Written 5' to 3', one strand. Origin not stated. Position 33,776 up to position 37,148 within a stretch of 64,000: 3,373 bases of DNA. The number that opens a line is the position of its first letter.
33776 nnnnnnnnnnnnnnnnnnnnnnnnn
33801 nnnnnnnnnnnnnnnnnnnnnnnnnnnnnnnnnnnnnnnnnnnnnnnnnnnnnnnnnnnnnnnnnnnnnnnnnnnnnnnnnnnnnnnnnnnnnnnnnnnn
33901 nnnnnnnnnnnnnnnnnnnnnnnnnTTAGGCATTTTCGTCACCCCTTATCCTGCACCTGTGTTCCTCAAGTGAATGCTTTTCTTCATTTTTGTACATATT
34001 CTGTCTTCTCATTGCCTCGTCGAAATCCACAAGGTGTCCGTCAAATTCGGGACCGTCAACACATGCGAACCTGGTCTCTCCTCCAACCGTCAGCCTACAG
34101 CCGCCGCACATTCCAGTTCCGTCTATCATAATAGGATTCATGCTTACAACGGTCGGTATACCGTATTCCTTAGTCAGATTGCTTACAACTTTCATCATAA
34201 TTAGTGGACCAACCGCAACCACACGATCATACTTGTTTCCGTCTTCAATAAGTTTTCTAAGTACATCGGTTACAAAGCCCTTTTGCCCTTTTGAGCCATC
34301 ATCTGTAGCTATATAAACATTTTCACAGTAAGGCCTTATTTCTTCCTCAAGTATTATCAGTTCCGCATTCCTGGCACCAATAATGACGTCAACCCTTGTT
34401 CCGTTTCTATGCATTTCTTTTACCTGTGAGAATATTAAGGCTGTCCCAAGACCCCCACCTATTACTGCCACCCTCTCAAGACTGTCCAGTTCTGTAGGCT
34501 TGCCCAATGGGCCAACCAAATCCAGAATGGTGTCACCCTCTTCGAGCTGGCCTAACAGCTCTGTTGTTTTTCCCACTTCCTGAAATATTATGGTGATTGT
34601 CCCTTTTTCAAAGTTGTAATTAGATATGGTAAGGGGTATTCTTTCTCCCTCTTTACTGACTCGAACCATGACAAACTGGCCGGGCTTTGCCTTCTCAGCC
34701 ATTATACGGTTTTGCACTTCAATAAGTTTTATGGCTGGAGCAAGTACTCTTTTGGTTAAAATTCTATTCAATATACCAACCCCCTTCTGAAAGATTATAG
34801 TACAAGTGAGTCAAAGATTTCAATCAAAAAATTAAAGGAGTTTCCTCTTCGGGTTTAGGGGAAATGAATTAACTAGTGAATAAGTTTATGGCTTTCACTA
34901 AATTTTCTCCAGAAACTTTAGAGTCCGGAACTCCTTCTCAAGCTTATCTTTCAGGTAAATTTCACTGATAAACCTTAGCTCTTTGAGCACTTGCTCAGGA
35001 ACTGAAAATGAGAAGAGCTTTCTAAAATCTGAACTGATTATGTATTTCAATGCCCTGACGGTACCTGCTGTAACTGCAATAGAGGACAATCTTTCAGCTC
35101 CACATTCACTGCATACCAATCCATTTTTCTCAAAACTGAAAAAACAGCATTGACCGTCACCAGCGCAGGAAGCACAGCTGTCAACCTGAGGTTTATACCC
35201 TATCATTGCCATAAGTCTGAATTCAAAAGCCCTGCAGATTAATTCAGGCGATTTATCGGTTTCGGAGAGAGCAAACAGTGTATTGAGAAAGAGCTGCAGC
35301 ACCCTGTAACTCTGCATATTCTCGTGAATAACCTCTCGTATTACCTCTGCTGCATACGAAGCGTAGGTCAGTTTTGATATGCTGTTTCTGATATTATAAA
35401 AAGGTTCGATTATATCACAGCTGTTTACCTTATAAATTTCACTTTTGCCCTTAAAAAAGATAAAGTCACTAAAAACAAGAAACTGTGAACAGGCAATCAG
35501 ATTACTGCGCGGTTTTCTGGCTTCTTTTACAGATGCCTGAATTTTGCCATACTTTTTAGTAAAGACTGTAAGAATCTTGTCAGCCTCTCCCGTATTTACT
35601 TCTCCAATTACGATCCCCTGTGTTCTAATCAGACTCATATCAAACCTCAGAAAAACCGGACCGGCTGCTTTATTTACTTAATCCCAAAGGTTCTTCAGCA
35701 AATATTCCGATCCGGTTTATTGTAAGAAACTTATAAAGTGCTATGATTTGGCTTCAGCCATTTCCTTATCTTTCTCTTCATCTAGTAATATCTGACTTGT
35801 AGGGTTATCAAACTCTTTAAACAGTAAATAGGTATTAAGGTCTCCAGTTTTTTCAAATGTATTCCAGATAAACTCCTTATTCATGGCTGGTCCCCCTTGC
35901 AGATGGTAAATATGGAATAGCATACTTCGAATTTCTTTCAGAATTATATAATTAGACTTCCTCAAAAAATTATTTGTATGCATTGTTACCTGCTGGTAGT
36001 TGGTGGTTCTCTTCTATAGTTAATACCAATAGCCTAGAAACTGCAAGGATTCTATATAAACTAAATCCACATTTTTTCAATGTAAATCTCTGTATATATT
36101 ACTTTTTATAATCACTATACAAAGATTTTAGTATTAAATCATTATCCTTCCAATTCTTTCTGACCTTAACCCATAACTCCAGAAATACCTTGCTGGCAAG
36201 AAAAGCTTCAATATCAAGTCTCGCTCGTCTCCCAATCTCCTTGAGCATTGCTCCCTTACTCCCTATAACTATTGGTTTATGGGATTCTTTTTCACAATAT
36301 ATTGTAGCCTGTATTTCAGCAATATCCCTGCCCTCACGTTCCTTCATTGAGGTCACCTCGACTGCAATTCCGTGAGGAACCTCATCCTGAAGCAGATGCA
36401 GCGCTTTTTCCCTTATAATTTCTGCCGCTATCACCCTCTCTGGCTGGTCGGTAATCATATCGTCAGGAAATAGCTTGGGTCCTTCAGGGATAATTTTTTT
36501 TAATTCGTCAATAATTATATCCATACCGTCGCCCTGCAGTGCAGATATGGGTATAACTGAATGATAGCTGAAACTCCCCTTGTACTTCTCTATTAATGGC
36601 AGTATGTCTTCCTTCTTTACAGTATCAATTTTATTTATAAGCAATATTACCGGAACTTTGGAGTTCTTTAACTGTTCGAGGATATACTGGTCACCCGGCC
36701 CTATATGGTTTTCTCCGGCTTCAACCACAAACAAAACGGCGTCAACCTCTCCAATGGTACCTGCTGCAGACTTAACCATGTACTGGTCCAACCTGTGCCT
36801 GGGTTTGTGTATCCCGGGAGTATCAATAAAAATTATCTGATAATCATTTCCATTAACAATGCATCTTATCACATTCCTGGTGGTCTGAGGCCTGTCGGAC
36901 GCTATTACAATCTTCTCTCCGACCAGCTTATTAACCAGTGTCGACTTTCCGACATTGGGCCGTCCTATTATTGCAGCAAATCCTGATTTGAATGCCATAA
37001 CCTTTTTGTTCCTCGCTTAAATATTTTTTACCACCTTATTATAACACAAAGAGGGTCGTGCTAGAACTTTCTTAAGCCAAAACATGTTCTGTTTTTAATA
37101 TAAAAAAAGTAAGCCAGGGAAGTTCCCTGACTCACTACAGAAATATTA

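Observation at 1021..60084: Strong orientation bias: 19 of 20 oriented repeat copies point the same way, antisense to the surrounding minus-strand operons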

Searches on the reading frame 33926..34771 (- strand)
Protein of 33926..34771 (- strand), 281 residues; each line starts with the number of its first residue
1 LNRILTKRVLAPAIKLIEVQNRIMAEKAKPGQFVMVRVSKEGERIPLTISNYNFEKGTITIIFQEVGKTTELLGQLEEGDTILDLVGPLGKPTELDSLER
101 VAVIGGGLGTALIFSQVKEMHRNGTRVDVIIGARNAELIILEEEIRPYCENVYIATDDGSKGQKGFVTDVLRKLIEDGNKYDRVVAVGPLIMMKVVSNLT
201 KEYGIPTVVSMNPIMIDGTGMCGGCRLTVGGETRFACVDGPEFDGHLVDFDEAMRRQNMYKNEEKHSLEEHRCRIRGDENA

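Call 31: search_protein_families(library=ncbifam, proteins=[window:33926-34771:-], max_evalue=0.00001)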
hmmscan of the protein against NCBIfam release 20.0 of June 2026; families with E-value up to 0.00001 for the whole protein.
window:33926-34771:- (281 aa): 17 families
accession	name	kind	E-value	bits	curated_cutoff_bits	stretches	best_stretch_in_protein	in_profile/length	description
NF004862.0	PRK06222.1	subfamily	9.1e-125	415.8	220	1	1-276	1-276/281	sulfide/dihydroorotate dehydrogenase-like FAD/NAD-binding protein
NF009414.0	PRK12778.1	equivalog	4.2e-114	382.4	1103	1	1-271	1-274/752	bifunctional dihydroorotate dehydrogenase B NAD binding subunit/NADPH-dependent glutamate synthase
NF009413.0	PRK12775.1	equivalog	1.3e-87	294.6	1895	1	1-270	1-270/1006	putative trifunctional 2-polyprenylphenol hydroxylase/glutamate synthase subunit beta/ferritin domain-containing protein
NF009415.0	PRK12779.1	equivalog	8e-63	212.7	1519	1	2-272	651-942/944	putative bifunctional glutamate synthase subunit beta/2-polyprenylphenol hydroxylase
NF000796.0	PRK00054.1-1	equivalog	3.4e-48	164.1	224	1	12-248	16-235/254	dihydroorotate dehydrogenase electron transfer subunit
NF000798.0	PRK00054.1-3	equivalog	1.2e-45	156.1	219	1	25-248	28-242/244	dihydroorotate dehydrogenase electron transfer subunit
NF000799.0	PRK00054.1-4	equivalog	1.2e-36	126.1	314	1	4-244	9-252/258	dihydroorotate dehydrogenase electron transfer subunit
NF000797.0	PRK00054.1-2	equivalog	1.5e-35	122.7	270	1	4-244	19-261/267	dihydroorotate dehydrogenase electron transfer subunit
TIGR02911.1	sulfite_red_B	equivalog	2e-22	79.5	288.6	1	25-244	28-252/261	anaerobic sulfite reductase subunit AsrB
NF006220.0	PRK08345.1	subfamily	2.3e-18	66.4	395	1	27-243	42-282/294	cytochrome-c3 hydrogenase subunit gamma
NF004470.0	PRK05802.1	equivalog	1.6e-16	60.2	313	1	17-232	85-308/330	sulfide/dihydroorotate dehydrogenase-like FAD/NAD-binding protein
NF040830.1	sulfhyd_ShyC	equivalog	2.7e-13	49.8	600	1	26-145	37-157/288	NAD(P)-dependent hydrogenase/sulfhydrogenase 2 subunit gamma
NF040835.1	sulfhyd_HydG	equivalog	1.1e-12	47.8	650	1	28-244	50-280/292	NADPH-dependent hydrogenase/sulfhydrogenase 1 subunit gamma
NF040810.1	BenC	equivalog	7.2e-08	32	430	1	26-205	132-320/333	benzoate 1,2-dioxygenase electron transfer component BenC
NF045803.1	MethMoxFADbindMmoC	equivalog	2.6e-06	26.4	500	1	18-207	130-332/343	aromatic/alkene monooxygenase hydroxylase FAD-binding subunit MmoC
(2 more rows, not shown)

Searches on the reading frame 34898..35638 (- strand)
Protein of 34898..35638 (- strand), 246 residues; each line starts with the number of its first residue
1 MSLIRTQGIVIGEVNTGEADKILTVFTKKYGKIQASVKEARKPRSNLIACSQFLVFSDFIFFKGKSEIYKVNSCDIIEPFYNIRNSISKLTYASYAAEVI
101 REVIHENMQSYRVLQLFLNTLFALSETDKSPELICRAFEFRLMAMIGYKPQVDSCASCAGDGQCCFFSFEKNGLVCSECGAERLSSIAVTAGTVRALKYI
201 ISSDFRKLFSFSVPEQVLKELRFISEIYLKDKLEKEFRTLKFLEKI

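Call 31: search_protein_families(library=ncbifam, proteins=[window:34898-35638:-], max_evalue=0.00001)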
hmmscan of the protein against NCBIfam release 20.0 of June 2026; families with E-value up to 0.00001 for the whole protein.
window:34898-35638:- (246 aa): 1 family
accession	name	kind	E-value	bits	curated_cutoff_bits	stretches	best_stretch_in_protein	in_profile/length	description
TIGR00613.1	reco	equivalog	1.3e-53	181.9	48.7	1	4-245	1-238/239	DNA repair protein RecO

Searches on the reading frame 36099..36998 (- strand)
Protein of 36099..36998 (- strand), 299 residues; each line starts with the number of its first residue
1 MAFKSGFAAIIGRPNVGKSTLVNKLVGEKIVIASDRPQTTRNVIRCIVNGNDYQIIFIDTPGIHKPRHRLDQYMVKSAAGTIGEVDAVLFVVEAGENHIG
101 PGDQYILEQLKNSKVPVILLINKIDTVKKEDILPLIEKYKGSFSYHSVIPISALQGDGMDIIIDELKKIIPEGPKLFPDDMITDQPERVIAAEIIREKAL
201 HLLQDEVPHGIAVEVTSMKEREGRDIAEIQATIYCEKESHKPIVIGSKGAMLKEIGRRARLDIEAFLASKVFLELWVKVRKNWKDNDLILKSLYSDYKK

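Call 77: search_protein_families(library=pfam, proteins=[window:36099-36998:-], max_evalue=0.001)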
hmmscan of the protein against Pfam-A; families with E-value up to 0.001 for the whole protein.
window:36099-36998:- (299 aa): 10 families
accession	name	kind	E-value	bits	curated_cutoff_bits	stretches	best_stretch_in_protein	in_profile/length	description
PF01926.29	MMR_HSR1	-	7.3e-28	97.4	21.9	1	8-123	2-113/113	50S ribosome-binding GTPase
PF07650.23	KH_2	-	1.2e-20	73.5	22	1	206-283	1-77/78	KH domain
PF00009.33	GTP_EFTU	-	4.9e-15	56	26.5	1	10-171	8-187/188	Elongation factor Tu GTP binding domain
PF02421.24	FeoB_N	-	1.1e-14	54.6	27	1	9-164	4-154/156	Ferrous iron transport protein B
PF00350.29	Dynamin_N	-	8.7e-10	39.3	27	1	9-44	2-36/168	Dynamin family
PF03193.22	RsgA_GTPase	-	2.7e-09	37.5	30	0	4-65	105-170/174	RsgA GTPase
PF04548.22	AIG1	-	1.4e-05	25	27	1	10-112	5-109/212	AIG1 family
PF00025.27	Arf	-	0.00012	22.1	22.3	1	10-166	19-170/174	ADP-ribosylation factor family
PF10662.15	PduV-EutP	-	0.00014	22.1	21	1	10-167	6-142/143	Ethanolamine utilisation - propanediol utilisation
PF02492.25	cobW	-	0.00025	21.1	20.7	0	45-134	76-163/180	CobW/HypB/UreG, nucleotide-binding domain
